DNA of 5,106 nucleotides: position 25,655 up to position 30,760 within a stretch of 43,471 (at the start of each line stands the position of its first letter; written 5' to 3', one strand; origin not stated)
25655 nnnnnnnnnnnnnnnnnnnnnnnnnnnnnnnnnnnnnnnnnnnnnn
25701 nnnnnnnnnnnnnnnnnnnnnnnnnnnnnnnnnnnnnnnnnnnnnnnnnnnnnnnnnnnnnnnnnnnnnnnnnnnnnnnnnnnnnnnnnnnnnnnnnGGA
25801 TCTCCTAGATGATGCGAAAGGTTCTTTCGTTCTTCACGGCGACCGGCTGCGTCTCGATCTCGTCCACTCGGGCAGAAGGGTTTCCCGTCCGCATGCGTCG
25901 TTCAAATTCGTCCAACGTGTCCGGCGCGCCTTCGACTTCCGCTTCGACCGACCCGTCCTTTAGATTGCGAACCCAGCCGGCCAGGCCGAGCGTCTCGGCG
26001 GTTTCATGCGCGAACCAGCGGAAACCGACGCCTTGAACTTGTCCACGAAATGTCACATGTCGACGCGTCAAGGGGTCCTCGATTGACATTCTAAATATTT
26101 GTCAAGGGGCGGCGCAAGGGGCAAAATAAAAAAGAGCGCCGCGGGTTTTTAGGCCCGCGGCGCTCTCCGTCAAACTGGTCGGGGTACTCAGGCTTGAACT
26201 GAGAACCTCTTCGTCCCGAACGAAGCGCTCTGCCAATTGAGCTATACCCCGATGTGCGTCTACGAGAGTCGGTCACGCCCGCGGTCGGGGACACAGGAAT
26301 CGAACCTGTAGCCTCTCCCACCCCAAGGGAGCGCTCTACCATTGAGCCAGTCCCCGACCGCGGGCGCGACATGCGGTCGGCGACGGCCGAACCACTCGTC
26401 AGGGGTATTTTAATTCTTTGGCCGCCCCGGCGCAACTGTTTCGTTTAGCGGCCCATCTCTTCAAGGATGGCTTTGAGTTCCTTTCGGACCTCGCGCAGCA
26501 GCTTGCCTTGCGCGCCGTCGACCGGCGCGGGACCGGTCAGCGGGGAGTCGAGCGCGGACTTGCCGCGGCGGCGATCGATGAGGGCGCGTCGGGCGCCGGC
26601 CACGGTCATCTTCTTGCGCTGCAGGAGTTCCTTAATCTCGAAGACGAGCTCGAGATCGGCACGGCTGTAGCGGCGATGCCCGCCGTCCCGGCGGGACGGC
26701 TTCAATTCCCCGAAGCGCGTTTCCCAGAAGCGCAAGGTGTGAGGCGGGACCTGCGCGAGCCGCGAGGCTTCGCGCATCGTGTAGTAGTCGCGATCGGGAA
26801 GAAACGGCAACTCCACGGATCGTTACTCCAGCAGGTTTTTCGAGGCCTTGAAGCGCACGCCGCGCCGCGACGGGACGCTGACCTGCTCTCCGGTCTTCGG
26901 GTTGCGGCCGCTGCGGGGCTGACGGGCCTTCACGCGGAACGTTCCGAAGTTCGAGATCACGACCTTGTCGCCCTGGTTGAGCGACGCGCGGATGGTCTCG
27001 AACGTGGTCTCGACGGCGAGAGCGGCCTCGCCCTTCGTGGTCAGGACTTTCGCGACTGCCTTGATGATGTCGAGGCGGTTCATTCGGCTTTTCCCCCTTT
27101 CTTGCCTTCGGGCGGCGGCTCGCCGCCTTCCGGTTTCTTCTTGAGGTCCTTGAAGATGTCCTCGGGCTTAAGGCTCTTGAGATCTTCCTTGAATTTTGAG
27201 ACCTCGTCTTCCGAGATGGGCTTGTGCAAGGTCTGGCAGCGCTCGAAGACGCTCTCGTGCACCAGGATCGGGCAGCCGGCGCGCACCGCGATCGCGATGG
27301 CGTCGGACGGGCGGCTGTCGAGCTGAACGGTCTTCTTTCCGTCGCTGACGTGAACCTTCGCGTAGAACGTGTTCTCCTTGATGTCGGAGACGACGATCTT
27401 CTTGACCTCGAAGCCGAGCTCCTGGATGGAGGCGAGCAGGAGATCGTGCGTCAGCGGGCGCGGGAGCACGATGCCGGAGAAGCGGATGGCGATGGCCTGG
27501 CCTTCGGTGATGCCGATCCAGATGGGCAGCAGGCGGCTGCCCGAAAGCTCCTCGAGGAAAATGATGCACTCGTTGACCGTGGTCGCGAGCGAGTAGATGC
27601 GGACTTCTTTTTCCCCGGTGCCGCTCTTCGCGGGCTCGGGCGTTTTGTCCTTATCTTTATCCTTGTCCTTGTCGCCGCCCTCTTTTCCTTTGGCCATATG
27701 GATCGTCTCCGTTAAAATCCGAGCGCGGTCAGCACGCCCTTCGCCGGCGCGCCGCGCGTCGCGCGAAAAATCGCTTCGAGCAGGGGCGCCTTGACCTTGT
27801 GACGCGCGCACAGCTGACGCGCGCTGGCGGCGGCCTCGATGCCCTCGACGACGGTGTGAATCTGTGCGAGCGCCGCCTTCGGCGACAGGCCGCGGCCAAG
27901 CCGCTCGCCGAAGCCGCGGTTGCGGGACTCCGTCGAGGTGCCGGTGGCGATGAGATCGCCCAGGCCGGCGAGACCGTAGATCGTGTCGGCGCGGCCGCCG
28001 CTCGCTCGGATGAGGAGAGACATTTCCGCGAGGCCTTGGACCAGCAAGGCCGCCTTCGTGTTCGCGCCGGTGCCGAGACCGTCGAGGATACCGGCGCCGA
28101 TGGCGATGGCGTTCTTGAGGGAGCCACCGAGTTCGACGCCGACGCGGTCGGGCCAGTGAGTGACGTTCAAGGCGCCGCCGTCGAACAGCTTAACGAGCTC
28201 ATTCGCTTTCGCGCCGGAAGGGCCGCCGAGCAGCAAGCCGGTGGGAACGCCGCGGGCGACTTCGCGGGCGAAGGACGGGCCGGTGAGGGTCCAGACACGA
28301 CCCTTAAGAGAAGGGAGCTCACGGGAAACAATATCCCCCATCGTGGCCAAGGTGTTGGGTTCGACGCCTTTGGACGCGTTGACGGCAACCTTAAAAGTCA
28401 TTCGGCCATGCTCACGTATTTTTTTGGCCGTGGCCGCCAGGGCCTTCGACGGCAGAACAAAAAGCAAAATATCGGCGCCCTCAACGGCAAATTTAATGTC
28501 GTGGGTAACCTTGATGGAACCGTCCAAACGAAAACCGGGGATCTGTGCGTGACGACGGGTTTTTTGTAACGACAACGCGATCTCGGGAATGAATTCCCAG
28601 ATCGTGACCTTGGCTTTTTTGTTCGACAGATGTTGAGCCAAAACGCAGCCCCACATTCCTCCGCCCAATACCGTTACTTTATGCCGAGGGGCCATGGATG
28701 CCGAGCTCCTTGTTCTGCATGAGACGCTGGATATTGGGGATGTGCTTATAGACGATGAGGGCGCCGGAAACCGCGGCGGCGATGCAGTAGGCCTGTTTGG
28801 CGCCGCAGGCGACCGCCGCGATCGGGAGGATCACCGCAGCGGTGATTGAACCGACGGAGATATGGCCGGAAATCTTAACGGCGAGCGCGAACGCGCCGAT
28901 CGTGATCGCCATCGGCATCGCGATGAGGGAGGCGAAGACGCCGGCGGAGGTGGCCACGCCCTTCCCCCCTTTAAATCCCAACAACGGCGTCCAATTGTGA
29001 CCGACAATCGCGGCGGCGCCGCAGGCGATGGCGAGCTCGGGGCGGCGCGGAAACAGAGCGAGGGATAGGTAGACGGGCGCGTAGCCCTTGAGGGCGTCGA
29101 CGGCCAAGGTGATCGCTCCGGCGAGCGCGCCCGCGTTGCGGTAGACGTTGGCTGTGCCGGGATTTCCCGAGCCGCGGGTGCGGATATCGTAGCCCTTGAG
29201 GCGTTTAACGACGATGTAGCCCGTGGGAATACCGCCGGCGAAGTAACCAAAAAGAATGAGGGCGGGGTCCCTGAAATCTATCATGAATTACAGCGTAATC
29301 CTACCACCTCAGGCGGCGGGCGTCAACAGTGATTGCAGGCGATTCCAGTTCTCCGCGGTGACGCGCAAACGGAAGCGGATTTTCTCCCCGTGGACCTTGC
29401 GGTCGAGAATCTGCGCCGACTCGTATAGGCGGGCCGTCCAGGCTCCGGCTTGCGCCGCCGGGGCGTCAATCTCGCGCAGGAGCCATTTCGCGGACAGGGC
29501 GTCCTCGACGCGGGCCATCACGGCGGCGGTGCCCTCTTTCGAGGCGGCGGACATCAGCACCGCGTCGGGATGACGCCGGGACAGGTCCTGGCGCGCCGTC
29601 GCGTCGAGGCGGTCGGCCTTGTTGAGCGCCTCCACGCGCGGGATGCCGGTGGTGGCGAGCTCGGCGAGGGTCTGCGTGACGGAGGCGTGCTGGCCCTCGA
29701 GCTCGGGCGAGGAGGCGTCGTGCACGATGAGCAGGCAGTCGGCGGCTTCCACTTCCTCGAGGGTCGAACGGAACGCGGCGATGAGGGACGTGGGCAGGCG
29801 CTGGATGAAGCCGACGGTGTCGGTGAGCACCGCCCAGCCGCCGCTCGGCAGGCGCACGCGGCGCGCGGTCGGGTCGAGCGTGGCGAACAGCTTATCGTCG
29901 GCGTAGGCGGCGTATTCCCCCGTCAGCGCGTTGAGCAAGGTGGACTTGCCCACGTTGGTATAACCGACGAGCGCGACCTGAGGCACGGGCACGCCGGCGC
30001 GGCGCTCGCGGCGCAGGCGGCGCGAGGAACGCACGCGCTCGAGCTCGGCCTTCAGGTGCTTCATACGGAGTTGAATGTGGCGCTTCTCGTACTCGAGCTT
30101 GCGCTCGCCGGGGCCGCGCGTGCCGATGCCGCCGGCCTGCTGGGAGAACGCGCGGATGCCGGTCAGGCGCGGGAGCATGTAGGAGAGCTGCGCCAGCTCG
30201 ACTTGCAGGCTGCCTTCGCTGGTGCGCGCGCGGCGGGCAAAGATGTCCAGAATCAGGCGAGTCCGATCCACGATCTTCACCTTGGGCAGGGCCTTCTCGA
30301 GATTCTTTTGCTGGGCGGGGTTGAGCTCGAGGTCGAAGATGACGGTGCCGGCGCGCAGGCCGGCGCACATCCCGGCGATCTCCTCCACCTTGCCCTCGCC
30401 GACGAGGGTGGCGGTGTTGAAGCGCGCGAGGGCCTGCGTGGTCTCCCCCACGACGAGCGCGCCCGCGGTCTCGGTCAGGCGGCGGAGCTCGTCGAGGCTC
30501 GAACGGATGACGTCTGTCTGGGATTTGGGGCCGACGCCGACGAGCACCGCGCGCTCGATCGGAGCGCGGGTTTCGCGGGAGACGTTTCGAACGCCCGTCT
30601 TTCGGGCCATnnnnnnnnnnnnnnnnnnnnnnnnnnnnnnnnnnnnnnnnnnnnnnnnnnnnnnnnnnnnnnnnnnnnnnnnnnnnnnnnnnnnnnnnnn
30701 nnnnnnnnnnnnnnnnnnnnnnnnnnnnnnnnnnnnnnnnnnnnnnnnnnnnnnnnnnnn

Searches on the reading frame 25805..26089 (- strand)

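Call 10: search_protein_families(library=pfam, proteins=[window:25805-26089:-], max_evalue=0.01)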
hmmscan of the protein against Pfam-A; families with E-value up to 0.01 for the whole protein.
window:25805-26089:- (94 aa): 1 family
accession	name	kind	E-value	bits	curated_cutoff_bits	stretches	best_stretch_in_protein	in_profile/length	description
PF00708.24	Acylphosphatase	-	1.4e-26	93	22.5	1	11-93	2-85/85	Acylphosphatase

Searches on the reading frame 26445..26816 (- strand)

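Call 10: search_protein_families(library=pfam, proteins=[window:26445-26816:-], max_evalue=0.01)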
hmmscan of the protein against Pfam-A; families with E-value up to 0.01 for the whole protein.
window:26445-26816:- (123 aa): 3 families
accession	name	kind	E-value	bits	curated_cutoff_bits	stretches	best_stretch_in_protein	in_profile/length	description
PF13411.12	MerR_1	-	7e-20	71.4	21.6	1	12-79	1-66/69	MerR HTH family regulatory protein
PF00376.29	MerR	-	3.1e-12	46.6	28.2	1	13-50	1-38/38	MerR family regulatory protein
PF12728.13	HTH_17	-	1.4e-05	25.7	27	1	11-56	1-44/51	Helix-turn-helix domain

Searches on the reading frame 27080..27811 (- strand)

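Call 10: search_protein_families(library=pfam, proteins=[window:27080-27811:-], max_evalue=0.01)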
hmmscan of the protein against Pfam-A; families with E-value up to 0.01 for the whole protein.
window:27080-27811:- (243 aa): 1 family
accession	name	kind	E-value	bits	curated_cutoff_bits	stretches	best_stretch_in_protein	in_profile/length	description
PF02577.19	BFN_dom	-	1.1e-37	128.7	27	1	85-193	2-108/112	Bifunctional nuclease domain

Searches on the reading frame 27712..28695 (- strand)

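Call 10: search_protein_families(library=pfam, proteins=[window:27712-28695:-], max_evalue=0.01)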
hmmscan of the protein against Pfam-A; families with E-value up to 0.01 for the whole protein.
window:27712-28695:- (327 aa): 6 families
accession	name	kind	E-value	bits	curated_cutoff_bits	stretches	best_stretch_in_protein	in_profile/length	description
PF07479.19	NAD_Gly3P_dh_C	-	8.7e-43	146.4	25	1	183-311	1-129/142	NAD-dependent glycerol-3-phosphate dehydrogenase C-terminus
PF01210.29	NAD_Gly3P_dh_N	-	1.3e-34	119.9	23.1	1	6-156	1-150/158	NAD-dependent glycerol-3-phosphate dehydrogenase N-terminus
PF20618.3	GPD_NAD_C_bact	-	4.7e-18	65.9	27.6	1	243-309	1-66/66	Bacterial GPD, NAD-dependent C-terminal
PF13450.12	NAD_binding_8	-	4.3e-05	24.1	21.9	1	9-60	1-48/68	NAD(P)-binding Rossmann-like domain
PF00070.33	Pyr_redox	-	0.0021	18.9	22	1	6-39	1-34/82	Pyridine nucleotide-disulphide oxidoreductase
PF07992.20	Pyr_redox_2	-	0.003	17.5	26.1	1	5-40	143-178/291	Pyridine nucleotide-disulphide oxidoreductase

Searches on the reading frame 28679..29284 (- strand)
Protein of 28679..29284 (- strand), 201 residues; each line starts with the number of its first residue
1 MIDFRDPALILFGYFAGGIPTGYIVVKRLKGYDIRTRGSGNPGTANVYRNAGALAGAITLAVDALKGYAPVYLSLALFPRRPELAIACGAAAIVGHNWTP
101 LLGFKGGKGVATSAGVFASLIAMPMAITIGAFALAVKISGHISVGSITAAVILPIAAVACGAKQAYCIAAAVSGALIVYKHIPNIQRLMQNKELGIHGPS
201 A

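Call 10: search_protein_families(library=pfam, proteins=[window:28679-29284:-], max_evalue=0.01)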
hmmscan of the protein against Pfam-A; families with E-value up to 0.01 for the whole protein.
window:28679-29284:- (201 aa): 1 family
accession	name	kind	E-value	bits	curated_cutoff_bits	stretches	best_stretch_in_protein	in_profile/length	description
PF02660.20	G3P_acyltransf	-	6.4e-48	163.4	24.1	1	12-188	1-164/164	Glycerol-3-phosphate acyltransferase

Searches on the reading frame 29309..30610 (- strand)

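Call 10: search_protein_families(library=pfam, proteins=[window:29309-30610:-], max_evalue=0.01)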
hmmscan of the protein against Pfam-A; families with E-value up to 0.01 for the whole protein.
window:29309-30610:- (433 aa): 10 families
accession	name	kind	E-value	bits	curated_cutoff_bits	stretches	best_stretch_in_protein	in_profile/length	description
PF13167.11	GTP-bdg_N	-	1.3e-29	103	25.4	1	37-125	2-89/89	GTP-binding GTPase N-terminal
PF16360.10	GTP-bdg_M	-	4.9e-26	91.5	29.5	1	127-204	1-79/79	GTP-binding GTPase Middle Region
PF01926.29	MMR_HSR1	-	1e-19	71.2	21.9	1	211-331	1-113/113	50S ribosome-binding GTPase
PF03193.22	RsgA_GTPase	-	1.7e-05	25.2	30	0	212-233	109-130/174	RsgA GTPase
PF02421.24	FeoB_N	-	3.4e-05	23.8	27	1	211-335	2-118/156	Ferrous iron transport protein B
PF00009.33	GTP_EFTU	-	0.00011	22.3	26.5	0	287-341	90-141/188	Elongation factor Tu GTP binding domain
PF00005.33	ABC_tran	-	0.00059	20.9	25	1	212-270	14-72/137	ABC transporter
PF13191.12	AAA_16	-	0.0011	19.9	32.6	1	201-344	17-153/167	AAA ATPase domain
PF19275.4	HflX_C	-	0.0016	18.9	26.4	0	348-425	10-87/102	HflX C-terminal domain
PF00350.29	Dynamin_N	-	0.0089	16.5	27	0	212-232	1-21/168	Dynamin family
